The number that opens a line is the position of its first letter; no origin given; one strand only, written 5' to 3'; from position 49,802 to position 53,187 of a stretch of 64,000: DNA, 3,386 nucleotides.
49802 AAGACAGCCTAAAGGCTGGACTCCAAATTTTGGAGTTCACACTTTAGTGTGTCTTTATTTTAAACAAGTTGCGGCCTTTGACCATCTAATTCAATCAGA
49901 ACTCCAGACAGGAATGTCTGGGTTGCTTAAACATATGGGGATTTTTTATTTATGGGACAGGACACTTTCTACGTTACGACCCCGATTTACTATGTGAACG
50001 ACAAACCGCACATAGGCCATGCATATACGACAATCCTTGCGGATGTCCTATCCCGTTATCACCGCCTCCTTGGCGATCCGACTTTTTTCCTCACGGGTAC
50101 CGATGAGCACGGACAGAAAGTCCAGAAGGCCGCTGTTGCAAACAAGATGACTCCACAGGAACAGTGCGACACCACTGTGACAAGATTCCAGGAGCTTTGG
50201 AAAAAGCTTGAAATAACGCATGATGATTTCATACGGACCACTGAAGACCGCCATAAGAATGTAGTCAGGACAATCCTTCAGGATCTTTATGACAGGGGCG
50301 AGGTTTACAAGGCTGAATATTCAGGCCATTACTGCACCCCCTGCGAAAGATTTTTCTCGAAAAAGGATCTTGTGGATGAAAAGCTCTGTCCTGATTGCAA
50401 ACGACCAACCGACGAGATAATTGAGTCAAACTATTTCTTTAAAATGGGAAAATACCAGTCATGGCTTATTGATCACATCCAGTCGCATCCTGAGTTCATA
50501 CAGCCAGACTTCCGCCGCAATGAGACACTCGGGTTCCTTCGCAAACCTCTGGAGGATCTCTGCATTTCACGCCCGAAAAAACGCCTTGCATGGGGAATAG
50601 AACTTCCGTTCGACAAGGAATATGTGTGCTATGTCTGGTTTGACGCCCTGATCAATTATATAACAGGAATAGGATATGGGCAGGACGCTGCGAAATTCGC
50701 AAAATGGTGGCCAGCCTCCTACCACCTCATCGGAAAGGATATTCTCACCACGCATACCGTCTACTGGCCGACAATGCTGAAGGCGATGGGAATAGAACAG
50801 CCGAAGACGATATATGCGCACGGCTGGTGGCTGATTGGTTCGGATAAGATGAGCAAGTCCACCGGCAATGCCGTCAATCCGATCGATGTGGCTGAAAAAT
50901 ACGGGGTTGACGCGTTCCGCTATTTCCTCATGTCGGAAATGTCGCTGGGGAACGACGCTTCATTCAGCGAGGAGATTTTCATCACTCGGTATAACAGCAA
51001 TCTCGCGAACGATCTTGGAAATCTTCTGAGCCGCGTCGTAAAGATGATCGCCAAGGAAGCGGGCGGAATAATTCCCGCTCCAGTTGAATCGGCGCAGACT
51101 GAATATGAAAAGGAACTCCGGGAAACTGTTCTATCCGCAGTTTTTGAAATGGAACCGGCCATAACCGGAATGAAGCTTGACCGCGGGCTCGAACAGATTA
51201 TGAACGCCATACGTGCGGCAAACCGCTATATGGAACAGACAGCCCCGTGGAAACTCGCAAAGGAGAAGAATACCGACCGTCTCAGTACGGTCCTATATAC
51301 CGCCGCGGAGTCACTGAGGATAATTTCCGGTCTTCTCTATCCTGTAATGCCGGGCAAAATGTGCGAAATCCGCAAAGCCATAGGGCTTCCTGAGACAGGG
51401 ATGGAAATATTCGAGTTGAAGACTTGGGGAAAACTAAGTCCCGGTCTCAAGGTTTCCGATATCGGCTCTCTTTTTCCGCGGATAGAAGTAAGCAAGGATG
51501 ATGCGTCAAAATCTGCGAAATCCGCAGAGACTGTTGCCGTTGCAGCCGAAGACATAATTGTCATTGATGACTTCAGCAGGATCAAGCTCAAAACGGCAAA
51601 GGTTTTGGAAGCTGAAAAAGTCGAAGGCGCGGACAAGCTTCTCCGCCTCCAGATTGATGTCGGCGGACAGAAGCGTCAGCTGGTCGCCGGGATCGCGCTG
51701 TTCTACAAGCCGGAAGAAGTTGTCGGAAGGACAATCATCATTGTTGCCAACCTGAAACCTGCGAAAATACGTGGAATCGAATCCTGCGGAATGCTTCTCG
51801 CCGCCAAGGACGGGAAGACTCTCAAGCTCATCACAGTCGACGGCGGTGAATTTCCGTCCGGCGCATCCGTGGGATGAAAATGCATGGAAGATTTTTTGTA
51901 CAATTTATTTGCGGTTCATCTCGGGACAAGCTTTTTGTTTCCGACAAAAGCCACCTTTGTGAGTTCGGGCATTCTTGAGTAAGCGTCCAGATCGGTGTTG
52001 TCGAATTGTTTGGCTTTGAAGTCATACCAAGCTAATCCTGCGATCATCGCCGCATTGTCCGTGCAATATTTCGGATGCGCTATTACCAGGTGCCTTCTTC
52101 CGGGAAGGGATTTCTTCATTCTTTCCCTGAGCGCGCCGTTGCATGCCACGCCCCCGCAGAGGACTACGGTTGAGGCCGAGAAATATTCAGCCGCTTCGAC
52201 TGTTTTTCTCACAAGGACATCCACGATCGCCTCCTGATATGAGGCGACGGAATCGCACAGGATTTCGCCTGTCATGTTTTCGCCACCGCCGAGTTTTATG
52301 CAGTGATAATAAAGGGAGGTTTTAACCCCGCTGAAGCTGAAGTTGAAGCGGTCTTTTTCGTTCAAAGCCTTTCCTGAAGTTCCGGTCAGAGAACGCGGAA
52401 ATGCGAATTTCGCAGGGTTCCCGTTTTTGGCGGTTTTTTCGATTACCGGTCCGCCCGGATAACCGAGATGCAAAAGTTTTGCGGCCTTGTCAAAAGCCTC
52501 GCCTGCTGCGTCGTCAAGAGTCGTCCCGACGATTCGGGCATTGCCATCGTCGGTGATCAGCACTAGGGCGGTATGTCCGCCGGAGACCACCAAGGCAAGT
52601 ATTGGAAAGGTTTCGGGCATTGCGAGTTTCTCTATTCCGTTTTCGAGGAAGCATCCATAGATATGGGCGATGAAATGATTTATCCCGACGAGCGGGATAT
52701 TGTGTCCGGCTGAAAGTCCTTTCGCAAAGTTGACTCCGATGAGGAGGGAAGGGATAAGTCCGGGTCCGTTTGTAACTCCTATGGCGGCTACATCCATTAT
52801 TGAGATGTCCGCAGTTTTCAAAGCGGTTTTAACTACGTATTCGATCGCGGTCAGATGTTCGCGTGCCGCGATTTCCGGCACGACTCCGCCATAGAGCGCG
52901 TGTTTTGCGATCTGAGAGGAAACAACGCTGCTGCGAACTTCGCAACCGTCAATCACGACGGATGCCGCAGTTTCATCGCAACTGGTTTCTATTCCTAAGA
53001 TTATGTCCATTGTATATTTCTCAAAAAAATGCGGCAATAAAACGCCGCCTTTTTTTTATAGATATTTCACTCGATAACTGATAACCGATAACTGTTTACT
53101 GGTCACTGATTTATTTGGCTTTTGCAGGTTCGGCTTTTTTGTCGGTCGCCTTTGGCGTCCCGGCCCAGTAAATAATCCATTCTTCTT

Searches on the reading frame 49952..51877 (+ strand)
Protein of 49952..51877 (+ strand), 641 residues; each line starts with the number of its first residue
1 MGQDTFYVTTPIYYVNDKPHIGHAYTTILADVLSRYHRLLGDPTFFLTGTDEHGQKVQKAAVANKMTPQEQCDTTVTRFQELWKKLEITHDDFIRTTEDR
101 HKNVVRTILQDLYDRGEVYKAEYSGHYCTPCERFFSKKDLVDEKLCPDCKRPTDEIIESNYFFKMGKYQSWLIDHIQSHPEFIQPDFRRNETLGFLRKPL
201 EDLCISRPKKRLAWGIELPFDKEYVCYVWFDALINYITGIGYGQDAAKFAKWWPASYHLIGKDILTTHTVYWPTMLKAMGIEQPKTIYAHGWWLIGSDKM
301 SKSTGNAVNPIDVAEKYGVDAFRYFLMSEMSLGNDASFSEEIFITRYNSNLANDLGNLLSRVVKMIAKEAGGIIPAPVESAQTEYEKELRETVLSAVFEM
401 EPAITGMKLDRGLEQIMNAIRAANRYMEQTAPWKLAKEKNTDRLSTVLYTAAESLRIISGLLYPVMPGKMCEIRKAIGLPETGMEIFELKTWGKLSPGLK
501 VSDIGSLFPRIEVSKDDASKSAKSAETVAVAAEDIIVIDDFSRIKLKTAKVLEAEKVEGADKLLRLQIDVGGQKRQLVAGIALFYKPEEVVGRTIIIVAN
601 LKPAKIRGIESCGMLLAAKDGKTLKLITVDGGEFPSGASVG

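Call 11: find_encoding_contigs(protein=window:49952-51877:+, flank=10000, max_places=6)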
Protein window:49952-51877:+ (641 aa): 2 contigs read that carry it; 1 place shown.
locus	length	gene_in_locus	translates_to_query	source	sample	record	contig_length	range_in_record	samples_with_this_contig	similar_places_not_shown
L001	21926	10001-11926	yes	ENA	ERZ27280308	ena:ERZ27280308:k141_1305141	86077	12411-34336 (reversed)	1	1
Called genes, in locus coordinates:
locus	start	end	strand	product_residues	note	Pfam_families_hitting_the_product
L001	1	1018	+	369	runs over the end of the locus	PF01168:Ala_racemase_N, PF00842:Ala_racemase_C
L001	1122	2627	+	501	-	PF07690:MFS_1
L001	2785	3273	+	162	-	PF00383:dCMP_cyt_deam_1, PF14437:MafB19-deam, PF14439:Bd3614-deam (weak)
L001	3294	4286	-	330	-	PF01018:GTP1_OBG, PF01926:MMR_HSR1, PF02421:FeoB_N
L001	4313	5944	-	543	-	PF00884:Sulfatase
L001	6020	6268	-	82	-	PF01016:Ribosomal_L27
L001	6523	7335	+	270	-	PF00132:Hexapep, PF21711:DCTN5 (faint), PF25084:LbH_EIF2B (faint), PF25087:GMPPB_C (faint), PF00132:Hexapep, PF13720:Acetyltransf_11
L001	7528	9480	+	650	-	PF00330:Aconitase, PF00694:Aconitase_C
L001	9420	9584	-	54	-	-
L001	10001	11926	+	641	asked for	PF00133:tRNA-synt_1, PF01406:tRNA-synt_1e, PF09334:tRNA-synt_1g, PF00133:tRNA-synt_1, PF19303:Anticodon_3 (faint), PF01588:tRNA_bind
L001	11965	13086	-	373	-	PF22521:HypF_C_2 (faint), PF00814:TsaD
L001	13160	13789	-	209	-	PF23564:EF-hand_FSTL1 (faint), PF00404:Dockerin_1 (faint), PF26745:SPM (faint), PF00036:EF-hand_1 (weak), PF10591:SPARC_Ca_bdg (faint), PF13202:EF-hand_5, PF13405:EF-hand_6 (faint), PF13499:EF-hand_7 (faint), +1 more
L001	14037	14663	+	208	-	PF02660:G3P_acyltransf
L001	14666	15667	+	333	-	PF01210:NAD_Gly3P_dh_N, PF07479:NAD_Gly3P_dh_C, PF20618:GPD_NAD_C_bact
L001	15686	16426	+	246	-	PF27149:YdjY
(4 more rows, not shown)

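Call 12: search_protein_families(library=pfam, proteins=[window:49952-51877:+])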
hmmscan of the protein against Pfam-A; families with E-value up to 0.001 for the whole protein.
window:49952-51877:+ (641 aa): 5 families
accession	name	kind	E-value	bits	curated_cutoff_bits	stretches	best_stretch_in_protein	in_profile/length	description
PF09334.17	tRNA-synt_1g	-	4.6e-104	348.7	20.1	2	158-362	181-390/391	tRNA synthetases class I (M)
PF00133.28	tRNA-synt_1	-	1.4e-29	103.6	22.7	2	3-220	22-245/414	tRNA synthetases class I (I, L, M and V)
PF01588.26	tRNA_bind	-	2e-28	98.8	27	1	546-631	1-89/96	Putative tRNA binding domain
PF01406.26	tRNA-synt_1e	-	4.2e-14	53.1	27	1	15-123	19-126/301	tRNA synthetases class I (C) catalytic domain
PF19303.5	Anticodon_3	-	1.4e-05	25.5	23.5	1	377-513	2-137/152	Anticodon binding domain of methionyl tRNA ligase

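Call 27: find_homologous_proteins(query=window:49952-51877:+, max_evalue=1e-100)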
Query window:49952-51877:+ (641 aa): 8000 proteins with E <= 1e-100 among 8000 candidates; the best 120 are listed.
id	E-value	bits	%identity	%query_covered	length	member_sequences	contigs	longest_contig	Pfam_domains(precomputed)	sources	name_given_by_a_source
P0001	0.0e+0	1478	100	100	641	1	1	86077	PF09334.18,PF01406.26,PF00133.29,PF01588.27,PF19303.6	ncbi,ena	-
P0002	0.0e+0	1464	99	100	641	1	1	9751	PF09334.18,PF01406.26,PF00133.29,PF01588.27,PF19303.6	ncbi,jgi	jgi:methionyl-tRNA synthetase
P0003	0.0e+0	1401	93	100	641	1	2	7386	PF09334.18,PF01406.26,PF00133.29,PF01588.27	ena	-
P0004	0.0e+0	1398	93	100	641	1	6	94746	PF09334.18,PF01406.26,PF00133.29,PF01588.27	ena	-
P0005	0.0e+0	1396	93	100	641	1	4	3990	PF09334.18,PF01406.26,PF00133.29,PF01588.27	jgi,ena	jgi:methionyl-tRNA synthetase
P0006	0.0e+0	1396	93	100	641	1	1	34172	PF09334.18,PF01406.26,PF00133.29,PF01588.27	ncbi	-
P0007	0.0e+0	1395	93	100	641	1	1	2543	PF09334.18,PF01406.26,PF00133.29,PF01588.27,PF19303.6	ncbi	-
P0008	0.0e+0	1395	94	100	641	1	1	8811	PF09334.18,PF01406.26,PF00133.29,PF01588.27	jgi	jgi:methionyl-tRNA synthetase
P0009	0.0e+0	1394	93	100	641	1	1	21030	PF09334.18,PF01406.26,PF00133.29,PF01588.27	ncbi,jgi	ncbi:MAG: methionine--tRNA ligase [Victivallales bacterium]|jgi:methionyl-tRNA synthetase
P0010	0.0e+0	1394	93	100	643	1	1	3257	PF09334.18,PF01406.26,PF00133.29,PF01588.27,PF19303.6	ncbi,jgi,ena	jgi:methionyl-tRNA synthetase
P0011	0.0e+0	1392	92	100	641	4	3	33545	PF09334.18,PF01406.26,PF00133.29,PF01588.27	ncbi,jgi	jgi:methionyl-tRNA synthetase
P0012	0.0e+0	1391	93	100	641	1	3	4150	PF09334.18,PF01406.26,PF00133.29,PF01588.27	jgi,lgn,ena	jgi:methionyl-tRNA synthetase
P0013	0.0e+0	1391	93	100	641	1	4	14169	PF09334.18,PF01406.26,PF00133.29,PF01588.27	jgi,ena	jgi:methionyl-tRNA synthetase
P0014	0.0e+0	1390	93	100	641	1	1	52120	PF09334.18,PF01406.26,PF00133.29,PF01588.27,PF19303.6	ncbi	-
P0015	0.0e+0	1386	92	100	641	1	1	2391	PF09334.18,PF01406.26,PF00133.29,PF01588.27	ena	-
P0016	0.0e+0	1376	92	100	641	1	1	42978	PF09334.18,PF01406.26,PF00133.29,PF01588.27,PF19303.6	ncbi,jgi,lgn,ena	ncbi:MAG: methionine--tRNA ligase [Victivallales bacterium]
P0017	0.0e+0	1360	90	100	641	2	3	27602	PF09334.18,PF01406.26,PF00133.29,PF01588.27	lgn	-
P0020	0.0e+0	1263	84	100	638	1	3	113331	PF09334.18,PF01406.26,PF00133.29,PF01588.27,PF19303.6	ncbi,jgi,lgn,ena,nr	ncbi:MAG TPA: methionine--tRNA ligase [Lentisphaeria bacterium]|nr:MAG: methionine--tRNA ligase [Len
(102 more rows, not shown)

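Call 29: find_encoding_contigs(protein=P0002, flank=3500, max_places=1)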
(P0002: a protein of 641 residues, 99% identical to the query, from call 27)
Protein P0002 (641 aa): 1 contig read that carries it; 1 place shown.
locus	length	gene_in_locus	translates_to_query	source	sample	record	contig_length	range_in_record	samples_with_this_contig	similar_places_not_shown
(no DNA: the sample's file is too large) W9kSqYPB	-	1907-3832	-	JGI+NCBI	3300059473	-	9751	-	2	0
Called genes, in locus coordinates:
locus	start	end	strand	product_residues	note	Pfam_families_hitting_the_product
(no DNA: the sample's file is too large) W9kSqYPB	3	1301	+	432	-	?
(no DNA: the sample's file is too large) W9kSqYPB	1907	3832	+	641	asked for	PF00133:tRNA-synt_1, PF01406:tRNA-synt_1e, PF09334:tRNA-synt_1g, PF00133:tRNA-synt_1, PF19303:Anticodon_3 (faint), PF01588:tRNA_bind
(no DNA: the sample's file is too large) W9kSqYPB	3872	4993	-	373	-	PF22521:HypF_C_2 (faint), PF00814:TsaD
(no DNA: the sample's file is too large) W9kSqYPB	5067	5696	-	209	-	PF26745:SPM (faint), PF23564:EF-hand_FSTL1 (faint), PF10591:SPARC_Ca_bdg (faint), PF00036:EF-hand_1 (weak), PF13202:EF-hand_5, PF13405:EF-hand_6 (faint), PF13499:EF-hand_7 (faint), PF13833:EF-hand_8 (faint)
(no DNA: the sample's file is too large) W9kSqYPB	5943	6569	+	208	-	PF02660:G3P_acyltransf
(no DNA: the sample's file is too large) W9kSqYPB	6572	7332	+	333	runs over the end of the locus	PF01210:NAD_Gly3P_dh_N, PF07479:NAD_Gly3P_dh_C, PF20618:GPD_NAD_C_bact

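Call 30: find_encoding_contigs(protein=P0004, flank=3500, max_places=2)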
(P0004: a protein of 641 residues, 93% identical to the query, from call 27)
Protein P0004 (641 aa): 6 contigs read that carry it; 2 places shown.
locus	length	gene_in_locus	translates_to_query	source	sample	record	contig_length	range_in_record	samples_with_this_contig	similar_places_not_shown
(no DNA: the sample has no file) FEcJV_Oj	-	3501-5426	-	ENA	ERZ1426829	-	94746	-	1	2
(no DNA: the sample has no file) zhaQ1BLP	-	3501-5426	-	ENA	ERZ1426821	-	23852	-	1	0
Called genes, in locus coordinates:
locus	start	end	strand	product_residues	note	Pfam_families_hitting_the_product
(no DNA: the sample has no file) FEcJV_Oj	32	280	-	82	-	PF01016:Ribosomal_L27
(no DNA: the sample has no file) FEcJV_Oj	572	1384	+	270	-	PF00132:Hexapep (weak), PF21711:DCTN5 (faint), PF25084:LbH_EIF2B (faint), PF25087:GMPPB_C (faint), PF00132:Hexapep, PF13720:Acetyltransf_11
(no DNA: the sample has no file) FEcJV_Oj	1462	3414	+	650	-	PF00330:Aconitase, PF00694:Aconitase_C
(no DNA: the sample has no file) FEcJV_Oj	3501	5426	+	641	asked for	PF00133:tRNA-synt_1, PF01406:tRNA-synt_1e, PF09334:tRNA-synt_1g, PF00133:tRNA-synt_1, PF01588:tRNA_bind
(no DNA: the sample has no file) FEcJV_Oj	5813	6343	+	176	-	-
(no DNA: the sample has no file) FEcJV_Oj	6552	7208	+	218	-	-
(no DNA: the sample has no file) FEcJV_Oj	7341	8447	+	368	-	PF00266:Aminotran_5 (weak), PF01041:DegT_DnrJ_EryC1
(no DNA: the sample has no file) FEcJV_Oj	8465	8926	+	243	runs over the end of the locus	PF00535:Glycos_transf_2, PF10111:Glyco_tranf_2_2 (weak)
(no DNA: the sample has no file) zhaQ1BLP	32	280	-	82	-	PF01016:Ribosomal_L27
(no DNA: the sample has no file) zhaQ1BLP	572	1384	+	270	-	PF00132:Hexapep (weak), PF21711:DCTN5 (faint), PF25084:LbH_EIF2B (faint), PF25087:GMPPB_C (faint), PF00132:Hexapep, PF13720:Acetyltransf_11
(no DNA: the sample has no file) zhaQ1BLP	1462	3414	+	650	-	PF00330:Aconitase, PF00694:Aconitase_C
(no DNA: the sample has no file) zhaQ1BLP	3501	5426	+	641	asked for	PF00133:tRNA-synt_1, PF01406:tRNA-synt_1e, PF09334:tRNA-synt_1g, PF00133:tRNA-synt_1, PF01588:tRNA_bind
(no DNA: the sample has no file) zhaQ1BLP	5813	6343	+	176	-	-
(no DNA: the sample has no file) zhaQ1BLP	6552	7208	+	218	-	-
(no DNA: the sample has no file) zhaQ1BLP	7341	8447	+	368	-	PF00266:Aminotran_5 (weak), PF01041:DegT_DnrJ_EryC1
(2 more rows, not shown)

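Call 31: find_encoding_contigs(protein=P0016, flank=3500, max_places=1)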
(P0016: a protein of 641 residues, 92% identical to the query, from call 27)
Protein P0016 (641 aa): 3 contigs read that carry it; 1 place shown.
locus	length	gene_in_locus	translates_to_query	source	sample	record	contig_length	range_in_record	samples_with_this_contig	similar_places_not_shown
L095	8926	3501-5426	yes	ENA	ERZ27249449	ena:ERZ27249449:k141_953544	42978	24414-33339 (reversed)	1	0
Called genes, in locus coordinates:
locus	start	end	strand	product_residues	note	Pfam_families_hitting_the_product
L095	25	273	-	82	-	PF01016:Ribosomal_L27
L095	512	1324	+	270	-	PF00132:Hexapep, PF21711:DCTN5 (faint), PF25084:LbH_EIF2B (faint), PF25087:GMPPB_C (faint), PF00132:Hexapep, PF13720:Acetyltransf_11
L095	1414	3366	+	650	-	PF00330:Aconitase, PF00694:Aconitase_C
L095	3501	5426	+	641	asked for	PF00133:tRNA-synt_1, PF01406:tRNA-synt_1e, PF09334:tRNA-synt_1g, PF00133:tRNA-synt_1, PF19303:Anticodon_3 (faint), PF01588:tRNA_bind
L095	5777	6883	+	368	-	PF00266:Aminotran_5, PF01041:DegT_DnrJ_EryC1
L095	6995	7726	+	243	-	PF00535:Glycos_transf_2, PF10111:Glyco_tranf_2_2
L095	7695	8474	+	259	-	PF09335:VTT_dom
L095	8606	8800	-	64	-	-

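Call 32: find_encoding_contigs(protein=P0020, flank=3500, max_places=1)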
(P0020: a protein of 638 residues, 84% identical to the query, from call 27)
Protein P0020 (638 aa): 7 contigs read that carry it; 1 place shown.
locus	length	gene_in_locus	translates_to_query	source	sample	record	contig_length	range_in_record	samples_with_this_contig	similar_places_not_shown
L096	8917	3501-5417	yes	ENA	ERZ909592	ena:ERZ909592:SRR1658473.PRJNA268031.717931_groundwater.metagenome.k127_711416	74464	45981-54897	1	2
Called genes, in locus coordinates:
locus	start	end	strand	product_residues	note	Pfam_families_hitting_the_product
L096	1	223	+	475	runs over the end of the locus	PF13231:PMT_2, PF26314:MptA_B_family (weak)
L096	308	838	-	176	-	PF12773:DZR (weak), PF16697:Yop-YscD_cpl, PF00498:FHA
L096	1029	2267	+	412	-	PF11737:DUF3300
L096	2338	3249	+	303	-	PF11453:DUF2950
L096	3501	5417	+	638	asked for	PF00133:tRNA-synt_1, PF01406:tRNA-synt_1e (weak), PF09334:tRNA-synt_1g, PF00133:tRNA-synt_1, PF19303:Anticodon_3, PF01588:tRNA_bind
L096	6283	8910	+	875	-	PF03958:Secretin_N (faint), PF00263:Secretin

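Call 36: find_encoding_contigs(protein=P0014, flank=10000, max_places=1)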
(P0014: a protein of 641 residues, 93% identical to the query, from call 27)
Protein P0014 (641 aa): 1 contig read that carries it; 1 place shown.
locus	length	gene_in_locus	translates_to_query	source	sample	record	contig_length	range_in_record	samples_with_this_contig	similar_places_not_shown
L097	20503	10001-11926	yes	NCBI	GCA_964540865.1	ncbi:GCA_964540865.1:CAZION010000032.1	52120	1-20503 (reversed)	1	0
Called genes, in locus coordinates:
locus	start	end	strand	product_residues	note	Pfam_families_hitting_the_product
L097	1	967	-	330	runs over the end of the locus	PF01018:GTP1_OBG, PF01926:MMR_HSR1, PF02421:FeoB_N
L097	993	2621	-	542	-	PF00884:Sulfatase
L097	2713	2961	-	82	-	PF01016:Ribosomal_L27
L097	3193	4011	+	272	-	PF00132:Hexapep (weak), PF21711:DCTN5 (faint), PF25084:LbH_EIF2B (faint), PF25087:GMPPB_C (faint), PF00132:Hexapep, PF13720:Acetyltransf_11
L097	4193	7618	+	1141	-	PF14827:dCache_3, PF00989:PAS, PF08447:PAS_3, PF08448:PAS_4 (weak), PF13426:PAS_9 (weak), PF00989:PAS (weak), PF13426:PAS_9, PF08447:PAS_3, +2 more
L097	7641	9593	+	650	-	PF00330:Aconitase, PF00694:Aconitase_C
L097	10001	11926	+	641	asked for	PF00133:tRNA-synt_1, PF01406:tRNA-synt_1e, PF09334:tRNA-synt_1g, PF00133:tRNA-synt_1, PF19303:Anticodon_3 (weak), PF01588:tRNA_bind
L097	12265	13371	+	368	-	PF01041:DegT_DnrJ_EryC1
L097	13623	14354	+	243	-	PF00535:Glycos_transf_2, PF10111:Glyco_tranf_2_2 (weak)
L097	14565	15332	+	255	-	PF09335:VTT_dom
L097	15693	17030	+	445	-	PF02056:Glyco_hydro_4, PF11975:Glyco_hydro_4C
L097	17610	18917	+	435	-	PF00657:Lipase_GDSL (weak), PF13472:Lipase_GDSL_2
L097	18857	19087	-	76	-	-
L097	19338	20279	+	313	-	PF03069:FmdA_AmdA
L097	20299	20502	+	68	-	?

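Call 37: find_encoding_contigs(protein=P0006, flank=10000, max_places=1)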
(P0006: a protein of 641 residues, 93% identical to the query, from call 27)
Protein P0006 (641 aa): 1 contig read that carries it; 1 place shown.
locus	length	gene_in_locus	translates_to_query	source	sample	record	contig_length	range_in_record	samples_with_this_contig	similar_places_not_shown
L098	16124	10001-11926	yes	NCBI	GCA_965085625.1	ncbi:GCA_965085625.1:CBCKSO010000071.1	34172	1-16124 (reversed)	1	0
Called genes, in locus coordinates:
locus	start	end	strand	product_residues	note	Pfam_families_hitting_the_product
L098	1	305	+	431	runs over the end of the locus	PF01979:Amidohydro_1, PF07969:Amidohydro_3 (weak), PF12890:DHOase, PF07969:Amidohydro_3 (weak)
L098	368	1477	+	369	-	PF01168:Ala_racemase_N, PF00842:Ala_racemase_C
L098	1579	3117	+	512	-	PF07690:MFS_1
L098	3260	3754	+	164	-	PF00383:dCMP_cyt_deam_1, PF14437:MafB19-deam, PF14439:Bd3614-deam (weak)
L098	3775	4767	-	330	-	PF01018:GTP1_OBG, PF01926:MMR_HSR1, PF02421:FeoB_N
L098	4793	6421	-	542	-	PF00884:Sulfatase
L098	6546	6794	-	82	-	PF01016:Ribosomal_L27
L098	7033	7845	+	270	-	PF00132:Hexapep (weak), PF21711:DCTN5 (faint), PF25084:LbH_EIF2B (faint), PF25087:GMPPB_C (faint), PF00132:Hexapep, PF13720:Acetyltransf_11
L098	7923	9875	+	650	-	PF00330:Aconitase, PF00694:Aconitase_C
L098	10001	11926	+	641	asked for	PF00133:tRNA-synt_1, PF01406:tRNA-synt_1e, PF09334:tRNA-synt_1g, PF00133:tRNA-synt_1, PF01588:tRNA_bind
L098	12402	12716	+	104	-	PF06296:RelE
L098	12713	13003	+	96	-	PF15731:MqsA_antitoxin (weak), PF01381:HTH_3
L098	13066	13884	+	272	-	-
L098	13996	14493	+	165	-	-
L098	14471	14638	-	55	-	-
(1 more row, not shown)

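Call 38: find_encoding_contigs(protein=P0017, flank=10000, max_places=1)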
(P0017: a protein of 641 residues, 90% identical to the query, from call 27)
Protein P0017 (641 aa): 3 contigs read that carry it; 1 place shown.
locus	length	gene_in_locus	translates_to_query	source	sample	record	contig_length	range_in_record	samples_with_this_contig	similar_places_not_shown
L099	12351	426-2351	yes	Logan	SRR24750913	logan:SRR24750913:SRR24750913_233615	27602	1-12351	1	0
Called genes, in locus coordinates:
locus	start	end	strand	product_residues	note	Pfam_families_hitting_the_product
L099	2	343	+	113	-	?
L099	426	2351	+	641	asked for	PF00133:tRNA-synt_1, PF01406:tRNA-synt_1e, PF09334:tRNA-synt_1g, PF00133:tRNA-synt_1, PF01588:tRNA_bind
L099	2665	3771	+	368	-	PF00155:Aminotran_1_2 (faint), PF00266:Aminotran_5, PF01041:DegT_DnrJ_EryC1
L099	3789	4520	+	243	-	PF00535:Glycos_transf_2, PF10111:Glyco_tranf_2_2 (weak)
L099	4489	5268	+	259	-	PF09335:VTT_dom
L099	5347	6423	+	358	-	PF01408:GFO_IDH_MocA, PF22725:GFO_IDH_MocA_C3, PF02894:GFO_IDH_MocA_C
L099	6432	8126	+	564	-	PF02366:PMT, PF13231:PMT_2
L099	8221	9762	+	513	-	PF00069:Pkinase, PF07714:PK_Tyr_Ser-Thr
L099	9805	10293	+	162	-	PF03703:bPH_2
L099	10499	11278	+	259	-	PF03703:bPH_2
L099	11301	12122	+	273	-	PF06167:Peptidase_M90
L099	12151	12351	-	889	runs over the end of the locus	PF00989:PAS, PF13426:PAS_9, PF08447:PAS_3, PF01590:GAF (weak), PF00989:PAS, PF13426:PAS_9, PF00512:HisKA, PF02518:HATPase_c, +3 more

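Call 42: find_related_loci(query=window:49952-51877:+, collection=metagenome_contigs, flank=6000)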
Query window:49952-51877:+ (641 aa) in metagenome_contigs; peptide patterns used: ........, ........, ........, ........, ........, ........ (x = any residue, [..] = any of these).
247 stretches matched a pattern; 85 encode a relative of the query (tblastn E <= 1e-3); the best 80 are kept; 80 distinct loci.
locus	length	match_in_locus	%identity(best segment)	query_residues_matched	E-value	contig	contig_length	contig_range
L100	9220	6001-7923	92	1-641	0e+0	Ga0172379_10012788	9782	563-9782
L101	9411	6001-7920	68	6-641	0e+0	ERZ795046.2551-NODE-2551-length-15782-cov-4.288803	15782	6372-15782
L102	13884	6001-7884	56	5-640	0e+0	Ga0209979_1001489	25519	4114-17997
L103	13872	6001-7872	57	3-641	0e+0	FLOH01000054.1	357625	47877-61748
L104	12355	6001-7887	55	6-641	0e+0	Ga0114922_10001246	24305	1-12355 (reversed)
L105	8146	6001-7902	53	4-640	0e+0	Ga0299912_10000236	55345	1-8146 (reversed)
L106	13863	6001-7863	53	1-626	0e+0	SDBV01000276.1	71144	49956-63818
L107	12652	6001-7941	52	5-640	0e+0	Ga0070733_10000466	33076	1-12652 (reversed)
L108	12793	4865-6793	50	1-629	0e+0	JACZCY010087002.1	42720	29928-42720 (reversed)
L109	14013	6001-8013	49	2-641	0e+0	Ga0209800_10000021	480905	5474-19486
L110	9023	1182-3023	50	6-630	0e+0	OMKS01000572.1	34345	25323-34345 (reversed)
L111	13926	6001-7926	51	1-626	0e+0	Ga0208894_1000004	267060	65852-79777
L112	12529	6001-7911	52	6-626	0e+0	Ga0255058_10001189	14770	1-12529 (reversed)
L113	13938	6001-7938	48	4-640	0e+0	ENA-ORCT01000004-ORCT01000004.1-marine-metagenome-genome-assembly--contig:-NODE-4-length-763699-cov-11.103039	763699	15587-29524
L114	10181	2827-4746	50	3-626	0e+0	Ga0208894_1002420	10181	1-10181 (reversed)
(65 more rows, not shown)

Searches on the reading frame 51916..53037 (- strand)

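Call 12: search_protein_families(library=pfam, proteins=[window:51916-53037:-])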
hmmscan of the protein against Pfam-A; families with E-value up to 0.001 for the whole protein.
window:51916-53037:- (373 aa): 2 families
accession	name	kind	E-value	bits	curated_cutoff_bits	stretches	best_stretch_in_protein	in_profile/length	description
PF00814.31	TsaD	-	4.1e-82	276.3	24.8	1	33-333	1-263/264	tRNA N6-adenosine threonylcarbamoyltransferase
PF22521.2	HypF_C_2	-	8.2e-06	26.2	27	1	265-327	171-233/241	Carbamoyltransferase, Kae1-like Domain, second subdomain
